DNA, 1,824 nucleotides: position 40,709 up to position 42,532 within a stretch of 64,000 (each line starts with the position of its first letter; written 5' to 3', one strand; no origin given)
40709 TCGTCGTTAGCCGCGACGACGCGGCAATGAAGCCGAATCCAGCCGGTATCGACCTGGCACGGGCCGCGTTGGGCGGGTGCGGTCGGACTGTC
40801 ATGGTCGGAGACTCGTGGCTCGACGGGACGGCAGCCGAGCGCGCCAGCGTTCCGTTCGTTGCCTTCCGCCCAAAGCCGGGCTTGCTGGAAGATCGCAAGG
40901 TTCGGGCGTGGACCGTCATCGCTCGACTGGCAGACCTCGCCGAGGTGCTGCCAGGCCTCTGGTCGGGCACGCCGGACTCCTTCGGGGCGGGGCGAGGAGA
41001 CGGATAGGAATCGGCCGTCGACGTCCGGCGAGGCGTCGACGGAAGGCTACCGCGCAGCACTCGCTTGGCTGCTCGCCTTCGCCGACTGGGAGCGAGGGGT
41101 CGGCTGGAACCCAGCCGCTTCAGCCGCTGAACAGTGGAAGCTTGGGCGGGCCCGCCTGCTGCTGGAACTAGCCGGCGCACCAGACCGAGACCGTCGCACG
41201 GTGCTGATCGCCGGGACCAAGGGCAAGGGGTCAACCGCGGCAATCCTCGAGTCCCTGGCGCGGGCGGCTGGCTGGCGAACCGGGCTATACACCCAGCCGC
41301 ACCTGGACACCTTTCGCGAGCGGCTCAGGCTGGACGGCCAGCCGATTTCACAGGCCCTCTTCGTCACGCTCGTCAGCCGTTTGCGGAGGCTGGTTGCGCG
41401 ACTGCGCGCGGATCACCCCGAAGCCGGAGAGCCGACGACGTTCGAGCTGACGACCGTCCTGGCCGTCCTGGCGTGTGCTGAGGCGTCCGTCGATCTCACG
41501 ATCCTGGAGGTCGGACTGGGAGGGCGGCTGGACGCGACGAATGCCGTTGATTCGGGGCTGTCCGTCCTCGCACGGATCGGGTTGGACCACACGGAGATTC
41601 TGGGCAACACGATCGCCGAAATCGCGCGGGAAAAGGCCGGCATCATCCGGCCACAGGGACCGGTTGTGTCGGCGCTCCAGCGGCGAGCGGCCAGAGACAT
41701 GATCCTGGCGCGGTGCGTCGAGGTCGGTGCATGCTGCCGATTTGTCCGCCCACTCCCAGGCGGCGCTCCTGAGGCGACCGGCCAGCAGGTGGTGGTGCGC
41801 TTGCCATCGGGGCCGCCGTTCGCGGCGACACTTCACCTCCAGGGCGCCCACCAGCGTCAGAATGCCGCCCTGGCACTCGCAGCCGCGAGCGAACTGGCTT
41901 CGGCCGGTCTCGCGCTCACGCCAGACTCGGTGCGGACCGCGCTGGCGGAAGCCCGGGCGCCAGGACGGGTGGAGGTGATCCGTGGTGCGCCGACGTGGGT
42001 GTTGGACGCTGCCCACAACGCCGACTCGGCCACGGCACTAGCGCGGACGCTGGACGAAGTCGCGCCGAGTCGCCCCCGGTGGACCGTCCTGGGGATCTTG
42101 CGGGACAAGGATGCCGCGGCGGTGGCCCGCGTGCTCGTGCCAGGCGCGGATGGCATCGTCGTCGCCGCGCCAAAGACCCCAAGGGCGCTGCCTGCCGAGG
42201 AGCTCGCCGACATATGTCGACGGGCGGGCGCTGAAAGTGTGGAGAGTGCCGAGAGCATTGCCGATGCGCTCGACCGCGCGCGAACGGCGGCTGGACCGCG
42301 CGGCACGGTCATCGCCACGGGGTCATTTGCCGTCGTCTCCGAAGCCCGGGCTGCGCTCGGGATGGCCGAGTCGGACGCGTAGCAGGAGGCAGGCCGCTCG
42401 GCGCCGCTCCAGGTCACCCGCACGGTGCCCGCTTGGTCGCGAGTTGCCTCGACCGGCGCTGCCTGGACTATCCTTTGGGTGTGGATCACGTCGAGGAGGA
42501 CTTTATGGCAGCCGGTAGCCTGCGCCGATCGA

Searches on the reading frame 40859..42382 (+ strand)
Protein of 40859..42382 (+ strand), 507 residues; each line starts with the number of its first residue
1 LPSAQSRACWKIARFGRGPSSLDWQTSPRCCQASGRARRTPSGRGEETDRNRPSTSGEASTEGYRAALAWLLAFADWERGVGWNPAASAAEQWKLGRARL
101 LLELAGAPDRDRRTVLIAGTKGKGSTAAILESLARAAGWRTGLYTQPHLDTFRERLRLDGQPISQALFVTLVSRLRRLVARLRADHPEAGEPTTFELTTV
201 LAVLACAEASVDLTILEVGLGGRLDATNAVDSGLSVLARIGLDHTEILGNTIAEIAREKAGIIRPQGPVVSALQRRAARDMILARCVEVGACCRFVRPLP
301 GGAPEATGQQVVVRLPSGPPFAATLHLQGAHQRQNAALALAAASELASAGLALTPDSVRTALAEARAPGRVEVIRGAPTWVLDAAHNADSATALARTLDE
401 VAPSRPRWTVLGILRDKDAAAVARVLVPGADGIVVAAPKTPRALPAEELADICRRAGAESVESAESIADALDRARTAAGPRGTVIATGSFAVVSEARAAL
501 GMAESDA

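Call 77: search_protein_families(library=pfam, proteins=[window:40859-42382:+], max_evalue=0.0001)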
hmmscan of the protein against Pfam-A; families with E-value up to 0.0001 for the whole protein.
window:40859-42382:+ (507 aa): 2 families
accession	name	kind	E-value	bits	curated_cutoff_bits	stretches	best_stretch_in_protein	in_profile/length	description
PF02875.26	Mur_ligase_C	-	2.6e-19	70.8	28.4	1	369-490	1-127/127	Mur ligase, glutamate ligase domain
PF08245.18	Mur_ligase_M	-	3.4e-06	27.6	24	0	117-343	1-200/200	Mur ligase middle domain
